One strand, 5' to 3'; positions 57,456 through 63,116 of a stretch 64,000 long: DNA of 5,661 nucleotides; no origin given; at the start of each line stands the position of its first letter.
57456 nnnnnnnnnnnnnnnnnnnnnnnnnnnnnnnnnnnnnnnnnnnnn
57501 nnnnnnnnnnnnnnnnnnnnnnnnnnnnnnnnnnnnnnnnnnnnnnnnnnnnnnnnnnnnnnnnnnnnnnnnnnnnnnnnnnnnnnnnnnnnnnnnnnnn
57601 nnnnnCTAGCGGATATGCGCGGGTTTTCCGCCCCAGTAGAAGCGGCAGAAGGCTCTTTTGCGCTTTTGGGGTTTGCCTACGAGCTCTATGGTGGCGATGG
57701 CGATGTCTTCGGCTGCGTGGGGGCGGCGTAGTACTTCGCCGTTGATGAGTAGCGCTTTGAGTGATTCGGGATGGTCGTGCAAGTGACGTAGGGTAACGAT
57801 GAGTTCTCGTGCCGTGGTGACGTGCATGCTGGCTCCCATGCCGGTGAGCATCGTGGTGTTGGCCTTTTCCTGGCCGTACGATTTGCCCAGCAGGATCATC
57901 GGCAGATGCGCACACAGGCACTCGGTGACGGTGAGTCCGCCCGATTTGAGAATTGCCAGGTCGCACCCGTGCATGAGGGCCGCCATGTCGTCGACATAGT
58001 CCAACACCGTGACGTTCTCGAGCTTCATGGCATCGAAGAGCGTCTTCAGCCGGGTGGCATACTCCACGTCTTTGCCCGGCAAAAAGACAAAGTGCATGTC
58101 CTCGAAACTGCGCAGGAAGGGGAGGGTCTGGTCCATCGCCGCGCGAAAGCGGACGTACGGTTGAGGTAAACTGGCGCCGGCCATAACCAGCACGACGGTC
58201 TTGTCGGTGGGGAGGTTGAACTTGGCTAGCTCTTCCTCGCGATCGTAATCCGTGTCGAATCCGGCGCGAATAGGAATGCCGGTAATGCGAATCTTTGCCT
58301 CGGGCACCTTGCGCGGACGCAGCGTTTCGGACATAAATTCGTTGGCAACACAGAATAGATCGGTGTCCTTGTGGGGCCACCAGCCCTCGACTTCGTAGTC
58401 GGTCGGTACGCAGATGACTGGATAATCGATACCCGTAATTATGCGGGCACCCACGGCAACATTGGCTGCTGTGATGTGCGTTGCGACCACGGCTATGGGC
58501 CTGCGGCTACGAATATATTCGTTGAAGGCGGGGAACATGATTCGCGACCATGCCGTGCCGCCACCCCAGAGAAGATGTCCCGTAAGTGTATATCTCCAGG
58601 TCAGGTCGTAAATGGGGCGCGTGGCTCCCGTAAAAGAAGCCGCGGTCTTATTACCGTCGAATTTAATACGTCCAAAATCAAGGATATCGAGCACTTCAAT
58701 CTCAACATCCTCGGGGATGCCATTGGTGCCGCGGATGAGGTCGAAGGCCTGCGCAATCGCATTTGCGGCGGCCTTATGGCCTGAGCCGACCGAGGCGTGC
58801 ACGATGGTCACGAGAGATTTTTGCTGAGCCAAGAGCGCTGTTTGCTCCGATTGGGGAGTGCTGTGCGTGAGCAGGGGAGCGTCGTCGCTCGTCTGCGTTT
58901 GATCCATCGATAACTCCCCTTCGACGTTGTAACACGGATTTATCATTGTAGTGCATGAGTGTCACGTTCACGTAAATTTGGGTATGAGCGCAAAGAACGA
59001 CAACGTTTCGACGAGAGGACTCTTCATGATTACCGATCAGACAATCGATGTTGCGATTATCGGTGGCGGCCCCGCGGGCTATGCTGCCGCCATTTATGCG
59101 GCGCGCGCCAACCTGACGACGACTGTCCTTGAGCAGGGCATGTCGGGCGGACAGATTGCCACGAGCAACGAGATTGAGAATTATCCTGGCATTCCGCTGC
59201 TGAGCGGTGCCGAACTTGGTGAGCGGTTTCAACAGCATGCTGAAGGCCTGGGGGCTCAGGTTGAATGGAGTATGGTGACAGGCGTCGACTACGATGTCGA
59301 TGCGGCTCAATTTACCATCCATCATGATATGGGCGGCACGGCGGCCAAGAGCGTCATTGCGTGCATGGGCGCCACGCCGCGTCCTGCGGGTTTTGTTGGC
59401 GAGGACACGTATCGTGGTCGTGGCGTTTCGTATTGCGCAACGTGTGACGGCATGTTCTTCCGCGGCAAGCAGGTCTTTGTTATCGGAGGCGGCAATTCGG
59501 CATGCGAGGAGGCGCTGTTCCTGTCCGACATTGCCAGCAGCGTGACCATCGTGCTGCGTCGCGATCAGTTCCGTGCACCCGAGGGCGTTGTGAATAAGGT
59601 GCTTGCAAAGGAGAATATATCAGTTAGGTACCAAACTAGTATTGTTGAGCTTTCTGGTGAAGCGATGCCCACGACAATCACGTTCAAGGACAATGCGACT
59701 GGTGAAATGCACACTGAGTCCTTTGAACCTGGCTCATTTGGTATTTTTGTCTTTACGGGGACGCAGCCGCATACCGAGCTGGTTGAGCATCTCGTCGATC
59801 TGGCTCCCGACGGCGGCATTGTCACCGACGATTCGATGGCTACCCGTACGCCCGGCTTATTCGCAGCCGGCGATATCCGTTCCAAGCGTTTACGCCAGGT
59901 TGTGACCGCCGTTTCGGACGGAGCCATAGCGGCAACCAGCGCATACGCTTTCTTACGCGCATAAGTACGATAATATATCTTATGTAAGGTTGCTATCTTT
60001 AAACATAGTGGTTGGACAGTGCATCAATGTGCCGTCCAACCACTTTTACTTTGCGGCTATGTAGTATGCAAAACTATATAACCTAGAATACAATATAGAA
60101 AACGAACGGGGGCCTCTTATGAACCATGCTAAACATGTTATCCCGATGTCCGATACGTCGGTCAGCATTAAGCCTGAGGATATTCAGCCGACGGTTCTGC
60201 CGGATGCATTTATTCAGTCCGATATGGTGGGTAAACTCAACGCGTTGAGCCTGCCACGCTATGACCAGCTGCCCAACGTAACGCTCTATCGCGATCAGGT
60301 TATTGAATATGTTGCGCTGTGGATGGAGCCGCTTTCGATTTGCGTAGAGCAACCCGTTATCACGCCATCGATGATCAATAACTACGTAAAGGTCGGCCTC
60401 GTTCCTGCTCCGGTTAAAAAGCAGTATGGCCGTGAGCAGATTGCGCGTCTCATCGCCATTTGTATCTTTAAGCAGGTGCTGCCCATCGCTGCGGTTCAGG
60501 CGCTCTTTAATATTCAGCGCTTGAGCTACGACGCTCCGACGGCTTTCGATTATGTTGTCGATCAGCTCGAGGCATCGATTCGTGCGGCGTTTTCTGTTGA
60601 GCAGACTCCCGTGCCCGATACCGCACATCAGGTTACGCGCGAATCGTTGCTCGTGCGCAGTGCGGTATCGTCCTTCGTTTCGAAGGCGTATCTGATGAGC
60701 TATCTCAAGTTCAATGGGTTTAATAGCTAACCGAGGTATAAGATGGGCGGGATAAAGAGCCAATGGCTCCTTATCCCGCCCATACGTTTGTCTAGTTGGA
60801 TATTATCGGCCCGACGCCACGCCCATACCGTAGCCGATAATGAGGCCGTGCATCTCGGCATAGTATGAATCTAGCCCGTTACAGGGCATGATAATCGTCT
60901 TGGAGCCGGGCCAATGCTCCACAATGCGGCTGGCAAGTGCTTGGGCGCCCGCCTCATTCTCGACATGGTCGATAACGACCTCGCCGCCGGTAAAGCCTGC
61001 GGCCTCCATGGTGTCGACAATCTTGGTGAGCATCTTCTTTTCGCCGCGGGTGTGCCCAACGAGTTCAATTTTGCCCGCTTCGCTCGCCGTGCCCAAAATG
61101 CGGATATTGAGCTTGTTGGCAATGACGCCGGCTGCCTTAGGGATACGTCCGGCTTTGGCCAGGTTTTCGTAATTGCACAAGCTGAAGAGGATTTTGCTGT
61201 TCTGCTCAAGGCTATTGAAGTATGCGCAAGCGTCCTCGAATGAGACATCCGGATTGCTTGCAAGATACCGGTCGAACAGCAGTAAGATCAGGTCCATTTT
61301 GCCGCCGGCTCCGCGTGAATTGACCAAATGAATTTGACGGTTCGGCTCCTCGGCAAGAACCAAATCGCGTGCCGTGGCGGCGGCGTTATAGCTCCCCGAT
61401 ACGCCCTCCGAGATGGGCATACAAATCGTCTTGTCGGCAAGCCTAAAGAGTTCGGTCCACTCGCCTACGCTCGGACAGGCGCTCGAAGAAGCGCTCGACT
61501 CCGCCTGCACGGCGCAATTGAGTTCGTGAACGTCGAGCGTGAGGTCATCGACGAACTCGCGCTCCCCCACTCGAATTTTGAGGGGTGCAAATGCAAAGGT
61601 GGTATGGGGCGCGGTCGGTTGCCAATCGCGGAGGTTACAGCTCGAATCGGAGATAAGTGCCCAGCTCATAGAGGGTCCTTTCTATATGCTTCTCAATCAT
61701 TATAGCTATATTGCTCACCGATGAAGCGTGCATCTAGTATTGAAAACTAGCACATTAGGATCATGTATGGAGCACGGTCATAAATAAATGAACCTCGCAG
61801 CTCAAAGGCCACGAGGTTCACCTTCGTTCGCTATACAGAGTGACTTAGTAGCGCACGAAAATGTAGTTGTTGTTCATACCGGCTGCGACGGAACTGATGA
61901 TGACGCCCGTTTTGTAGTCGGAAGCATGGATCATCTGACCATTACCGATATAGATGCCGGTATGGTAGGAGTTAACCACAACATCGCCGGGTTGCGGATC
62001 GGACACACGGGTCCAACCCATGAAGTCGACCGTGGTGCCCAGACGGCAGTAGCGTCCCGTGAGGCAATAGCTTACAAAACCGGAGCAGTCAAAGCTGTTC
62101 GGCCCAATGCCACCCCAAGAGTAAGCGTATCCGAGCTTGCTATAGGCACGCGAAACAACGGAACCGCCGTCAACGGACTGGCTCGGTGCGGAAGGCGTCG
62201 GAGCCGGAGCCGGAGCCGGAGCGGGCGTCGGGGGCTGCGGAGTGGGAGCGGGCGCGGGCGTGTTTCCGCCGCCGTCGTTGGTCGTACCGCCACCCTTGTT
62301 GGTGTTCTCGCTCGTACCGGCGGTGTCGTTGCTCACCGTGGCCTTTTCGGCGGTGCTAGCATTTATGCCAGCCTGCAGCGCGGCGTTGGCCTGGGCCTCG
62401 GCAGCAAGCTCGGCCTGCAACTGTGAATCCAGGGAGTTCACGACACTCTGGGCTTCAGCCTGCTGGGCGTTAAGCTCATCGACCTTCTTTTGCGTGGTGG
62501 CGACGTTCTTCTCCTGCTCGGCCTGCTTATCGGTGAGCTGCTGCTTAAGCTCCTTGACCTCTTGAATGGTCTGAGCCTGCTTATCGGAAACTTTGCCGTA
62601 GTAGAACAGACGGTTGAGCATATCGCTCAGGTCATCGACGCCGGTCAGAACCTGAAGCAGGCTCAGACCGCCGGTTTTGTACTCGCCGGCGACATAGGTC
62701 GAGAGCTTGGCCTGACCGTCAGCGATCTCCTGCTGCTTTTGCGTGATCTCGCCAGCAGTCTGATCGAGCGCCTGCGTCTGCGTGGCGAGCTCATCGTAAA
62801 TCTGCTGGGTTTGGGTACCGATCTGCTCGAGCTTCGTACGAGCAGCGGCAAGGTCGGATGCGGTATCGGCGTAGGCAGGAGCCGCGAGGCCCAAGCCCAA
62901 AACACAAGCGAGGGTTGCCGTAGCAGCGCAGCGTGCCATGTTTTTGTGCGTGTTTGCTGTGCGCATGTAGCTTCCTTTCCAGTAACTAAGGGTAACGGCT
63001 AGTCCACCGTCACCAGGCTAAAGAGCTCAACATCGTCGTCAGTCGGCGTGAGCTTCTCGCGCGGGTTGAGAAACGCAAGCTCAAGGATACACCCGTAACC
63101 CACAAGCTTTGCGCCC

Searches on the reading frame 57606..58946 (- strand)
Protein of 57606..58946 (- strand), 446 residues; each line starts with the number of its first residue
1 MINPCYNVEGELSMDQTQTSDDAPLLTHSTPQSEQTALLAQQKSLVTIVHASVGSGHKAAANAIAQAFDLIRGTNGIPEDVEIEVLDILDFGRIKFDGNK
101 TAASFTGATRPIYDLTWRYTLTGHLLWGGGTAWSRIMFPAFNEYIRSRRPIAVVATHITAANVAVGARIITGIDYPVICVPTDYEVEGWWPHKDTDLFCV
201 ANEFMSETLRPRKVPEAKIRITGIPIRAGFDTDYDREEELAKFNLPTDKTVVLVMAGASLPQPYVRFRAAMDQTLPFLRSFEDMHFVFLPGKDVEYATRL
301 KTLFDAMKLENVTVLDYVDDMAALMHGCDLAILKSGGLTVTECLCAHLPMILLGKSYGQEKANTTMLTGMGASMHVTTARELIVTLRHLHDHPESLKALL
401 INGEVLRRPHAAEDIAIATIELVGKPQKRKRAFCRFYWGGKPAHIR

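Call 43: search_protein_families(library=pfam, proteins=[window:57606-58946:-], max_evalue=0.00001)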
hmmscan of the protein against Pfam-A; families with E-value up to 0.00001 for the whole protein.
window:57606-58946:- (446 aa): 2 families
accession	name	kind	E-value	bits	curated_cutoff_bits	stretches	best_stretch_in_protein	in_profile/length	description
PF06925.17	MGDG_synth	-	4.8e-10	40.2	25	1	57-226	1-169/169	Monogalactosyldiacylglycerol (MGDG) synthase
PF04101.22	Glyco_tran_28_C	-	7.5e-08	33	22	1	266-394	13-145/166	Glycosyltransferase family 28 C-terminal domain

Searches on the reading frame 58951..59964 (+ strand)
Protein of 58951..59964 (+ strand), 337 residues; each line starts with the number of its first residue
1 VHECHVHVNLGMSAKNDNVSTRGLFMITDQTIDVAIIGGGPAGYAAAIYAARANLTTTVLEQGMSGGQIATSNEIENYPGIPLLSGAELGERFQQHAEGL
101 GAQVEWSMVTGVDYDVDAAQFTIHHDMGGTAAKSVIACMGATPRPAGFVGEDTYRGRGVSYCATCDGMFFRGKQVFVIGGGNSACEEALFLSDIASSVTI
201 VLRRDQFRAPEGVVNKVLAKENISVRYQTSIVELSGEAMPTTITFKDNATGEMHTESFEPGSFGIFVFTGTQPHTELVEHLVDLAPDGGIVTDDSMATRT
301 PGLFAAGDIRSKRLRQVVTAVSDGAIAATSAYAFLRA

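Call 43: search_protein_families(library=pfam, proteins=[window:58951-59964:+], max_evalue=0.00001)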
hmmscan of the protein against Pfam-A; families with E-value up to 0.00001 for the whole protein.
window:58951-59964:+ (337 aa): 7 families
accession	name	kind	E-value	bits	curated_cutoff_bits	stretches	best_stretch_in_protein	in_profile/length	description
PF07992.20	Pyr_redox_2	-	8.7e-47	160.4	26.1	1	33-324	2-291/291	Pyridine nucleotide-disulphide oxidoreductase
PF13738.12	Pyr_redox_3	-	1.8e-22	80.4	30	1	108-307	103-305/305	Pyridine nucleotide-disulphide oxidoreductase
PF00070.33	Pyr_redox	-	9.8e-15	55.3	22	1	175-246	2-80/82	Pyridine nucleotide-disulphide oxidoreductase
PF00890.30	FAD_binding_2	-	1.8e-08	34.5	20.4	1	33-73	1-42/414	FAD binding domain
PF12831.13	FAD_oxidored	-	2.4e-07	30.8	27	1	33-69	1-38/416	FAD dependent oxidoreductase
PF01134.28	GIDA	-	4.7e-07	29.6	22.1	0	33-62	1-30/391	Glucose inhibited division protein A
PF01266.30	DAO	-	1.6e-06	28.4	27.9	0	33-68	1-36/353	FAD dependent oxidoreductase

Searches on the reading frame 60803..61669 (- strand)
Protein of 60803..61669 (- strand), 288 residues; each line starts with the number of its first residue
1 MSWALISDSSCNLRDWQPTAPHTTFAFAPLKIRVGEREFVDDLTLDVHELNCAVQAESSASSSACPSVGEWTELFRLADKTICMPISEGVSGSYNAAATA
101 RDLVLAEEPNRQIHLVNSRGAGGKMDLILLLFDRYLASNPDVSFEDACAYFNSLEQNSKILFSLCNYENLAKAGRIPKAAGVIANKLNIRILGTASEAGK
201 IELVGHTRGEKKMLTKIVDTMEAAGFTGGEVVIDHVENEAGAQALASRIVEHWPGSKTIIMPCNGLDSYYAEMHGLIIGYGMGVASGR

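Call 43: search_protein_families(library=pfam, proteins=[window:60803-61669:-], max_evalue=0.00001)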
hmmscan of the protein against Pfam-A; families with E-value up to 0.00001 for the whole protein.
window:60803-61669:- (288 aa): 1 family
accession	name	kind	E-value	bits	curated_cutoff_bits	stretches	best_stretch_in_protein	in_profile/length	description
PF02645.21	DegV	-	4.9e-40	138.1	27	1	3-261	2-258/280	Uncharacterised protein, DegV family COG1307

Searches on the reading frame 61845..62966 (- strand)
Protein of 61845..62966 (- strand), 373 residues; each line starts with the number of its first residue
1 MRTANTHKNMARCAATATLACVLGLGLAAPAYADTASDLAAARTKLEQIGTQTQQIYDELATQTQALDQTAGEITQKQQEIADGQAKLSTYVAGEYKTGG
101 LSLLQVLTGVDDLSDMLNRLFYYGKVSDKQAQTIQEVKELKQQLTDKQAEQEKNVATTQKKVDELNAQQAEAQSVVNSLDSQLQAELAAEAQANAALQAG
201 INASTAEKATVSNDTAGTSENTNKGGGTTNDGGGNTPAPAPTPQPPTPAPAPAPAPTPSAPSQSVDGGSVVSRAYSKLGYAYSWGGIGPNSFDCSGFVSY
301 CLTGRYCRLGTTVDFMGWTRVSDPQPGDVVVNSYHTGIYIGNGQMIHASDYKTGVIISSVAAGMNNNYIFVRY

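Call 43: search_protein_families(library=pfam, proteins=[window:61845-62966:-], max_evalue=0.00001)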
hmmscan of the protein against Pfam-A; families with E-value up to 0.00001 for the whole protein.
window:61845-62966:- (373 aa): 1 family
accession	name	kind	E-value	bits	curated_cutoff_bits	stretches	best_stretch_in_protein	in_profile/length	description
PF00877.26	NLPC_P60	-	2.5e-16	60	23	1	280-366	2-97/105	NlpC/P60 family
